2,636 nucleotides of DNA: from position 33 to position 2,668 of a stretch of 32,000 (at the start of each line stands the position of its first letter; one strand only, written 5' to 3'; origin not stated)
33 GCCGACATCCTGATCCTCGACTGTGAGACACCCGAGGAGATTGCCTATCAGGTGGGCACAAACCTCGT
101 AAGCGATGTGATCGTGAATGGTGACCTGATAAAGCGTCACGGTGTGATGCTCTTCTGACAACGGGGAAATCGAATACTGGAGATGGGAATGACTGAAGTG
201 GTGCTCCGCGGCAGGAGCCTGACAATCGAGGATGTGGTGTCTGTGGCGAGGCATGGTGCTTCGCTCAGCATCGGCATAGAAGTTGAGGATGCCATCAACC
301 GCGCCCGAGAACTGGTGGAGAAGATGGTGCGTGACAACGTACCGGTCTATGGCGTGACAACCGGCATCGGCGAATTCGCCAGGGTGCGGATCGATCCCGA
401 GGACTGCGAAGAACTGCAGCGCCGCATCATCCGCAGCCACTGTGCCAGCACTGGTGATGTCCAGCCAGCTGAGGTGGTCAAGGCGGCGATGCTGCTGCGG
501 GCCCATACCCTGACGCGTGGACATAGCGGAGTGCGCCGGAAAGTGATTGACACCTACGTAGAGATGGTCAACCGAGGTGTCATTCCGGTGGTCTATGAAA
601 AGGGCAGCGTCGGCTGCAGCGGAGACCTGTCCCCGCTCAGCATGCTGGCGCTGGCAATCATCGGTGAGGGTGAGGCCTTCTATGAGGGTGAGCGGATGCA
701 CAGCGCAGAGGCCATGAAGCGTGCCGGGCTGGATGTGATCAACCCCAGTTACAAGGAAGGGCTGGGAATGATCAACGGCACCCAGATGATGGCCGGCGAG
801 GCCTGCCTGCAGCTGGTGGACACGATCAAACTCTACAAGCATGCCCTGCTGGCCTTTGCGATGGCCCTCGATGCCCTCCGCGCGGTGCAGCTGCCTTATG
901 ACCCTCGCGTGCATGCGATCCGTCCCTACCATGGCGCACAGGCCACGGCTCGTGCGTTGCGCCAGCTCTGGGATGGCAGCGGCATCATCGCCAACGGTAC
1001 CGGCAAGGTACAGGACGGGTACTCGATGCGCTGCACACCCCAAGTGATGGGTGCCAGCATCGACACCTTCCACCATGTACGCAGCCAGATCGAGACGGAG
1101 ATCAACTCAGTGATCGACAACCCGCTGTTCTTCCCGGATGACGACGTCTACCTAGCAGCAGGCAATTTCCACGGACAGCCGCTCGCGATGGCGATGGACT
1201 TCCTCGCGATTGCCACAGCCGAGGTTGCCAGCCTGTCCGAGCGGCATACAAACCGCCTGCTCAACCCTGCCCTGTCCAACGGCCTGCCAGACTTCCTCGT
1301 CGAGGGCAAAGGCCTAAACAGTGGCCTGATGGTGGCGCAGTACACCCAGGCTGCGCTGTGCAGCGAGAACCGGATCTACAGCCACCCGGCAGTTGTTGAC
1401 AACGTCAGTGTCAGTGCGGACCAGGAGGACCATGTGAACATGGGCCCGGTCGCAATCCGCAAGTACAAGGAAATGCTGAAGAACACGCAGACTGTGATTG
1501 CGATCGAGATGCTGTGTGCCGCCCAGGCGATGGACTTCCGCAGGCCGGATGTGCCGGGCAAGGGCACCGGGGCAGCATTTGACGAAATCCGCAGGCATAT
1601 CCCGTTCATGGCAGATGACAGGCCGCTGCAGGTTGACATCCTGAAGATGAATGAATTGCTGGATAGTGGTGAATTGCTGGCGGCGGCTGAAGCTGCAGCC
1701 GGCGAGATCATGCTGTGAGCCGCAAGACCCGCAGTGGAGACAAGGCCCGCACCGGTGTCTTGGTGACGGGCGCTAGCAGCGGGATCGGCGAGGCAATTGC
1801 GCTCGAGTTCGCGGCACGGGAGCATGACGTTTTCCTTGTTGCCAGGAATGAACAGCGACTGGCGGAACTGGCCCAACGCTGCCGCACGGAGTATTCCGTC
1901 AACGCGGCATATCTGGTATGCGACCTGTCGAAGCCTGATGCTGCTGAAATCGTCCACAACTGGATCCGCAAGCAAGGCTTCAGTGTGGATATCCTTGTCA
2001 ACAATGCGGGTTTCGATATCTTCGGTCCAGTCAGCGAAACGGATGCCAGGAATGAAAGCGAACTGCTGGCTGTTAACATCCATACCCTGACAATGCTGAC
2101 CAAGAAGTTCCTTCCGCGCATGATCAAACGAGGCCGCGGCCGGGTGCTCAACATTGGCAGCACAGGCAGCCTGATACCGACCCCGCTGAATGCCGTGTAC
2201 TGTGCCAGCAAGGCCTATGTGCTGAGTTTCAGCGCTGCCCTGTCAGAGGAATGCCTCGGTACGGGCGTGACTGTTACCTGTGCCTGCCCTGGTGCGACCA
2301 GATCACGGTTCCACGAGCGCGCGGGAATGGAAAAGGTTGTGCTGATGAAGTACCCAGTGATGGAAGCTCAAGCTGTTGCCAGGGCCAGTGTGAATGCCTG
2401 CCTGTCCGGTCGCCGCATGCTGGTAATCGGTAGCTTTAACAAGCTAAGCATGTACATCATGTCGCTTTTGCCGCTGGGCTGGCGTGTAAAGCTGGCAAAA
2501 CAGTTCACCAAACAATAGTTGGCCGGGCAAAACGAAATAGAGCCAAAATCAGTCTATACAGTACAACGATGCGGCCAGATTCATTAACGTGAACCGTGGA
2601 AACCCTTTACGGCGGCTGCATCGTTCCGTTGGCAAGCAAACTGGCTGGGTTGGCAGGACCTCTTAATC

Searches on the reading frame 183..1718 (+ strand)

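Call 62: search_protein_families(library=pfam, proteins=[window:183-1718:+], max_evalue=0.001)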
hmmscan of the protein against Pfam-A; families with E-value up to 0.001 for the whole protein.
window:183-1718:+ (511 aa): 1 family
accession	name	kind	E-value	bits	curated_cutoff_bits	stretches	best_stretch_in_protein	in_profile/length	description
PF00221.24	Lyase_aromatic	-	1e-180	601.9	27.3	1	13-470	1-465/466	Aromatic amino acid lyase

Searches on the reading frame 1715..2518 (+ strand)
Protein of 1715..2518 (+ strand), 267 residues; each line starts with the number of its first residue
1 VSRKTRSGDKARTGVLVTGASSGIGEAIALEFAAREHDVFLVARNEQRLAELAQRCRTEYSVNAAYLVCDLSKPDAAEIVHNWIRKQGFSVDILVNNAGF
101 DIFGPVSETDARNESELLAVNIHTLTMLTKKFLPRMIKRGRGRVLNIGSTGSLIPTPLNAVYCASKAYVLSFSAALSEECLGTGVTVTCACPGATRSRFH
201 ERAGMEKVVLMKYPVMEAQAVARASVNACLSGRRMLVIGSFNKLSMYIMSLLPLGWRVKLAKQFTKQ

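Call 62: search_protein_families(library=pfam, proteins=[window:1715-2518:+], max_evalue=0.001)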
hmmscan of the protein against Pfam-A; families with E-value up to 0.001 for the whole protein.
window:1715-2518:+ (267 aa): 3 families
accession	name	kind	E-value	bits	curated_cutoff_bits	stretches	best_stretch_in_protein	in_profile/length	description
PF00106.31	adh_short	-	2.8e-47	161.2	26.6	1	15-201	3-188/195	short chain dehydrogenase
PF13561.12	adh_short_C2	-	2e-30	106.6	27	1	19-204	1-185/236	Enoyl-(Acyl carrier protein) reductase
PF08659.16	KR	-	8.9e-07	29.4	22.6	1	15-178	3-165/180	KR domain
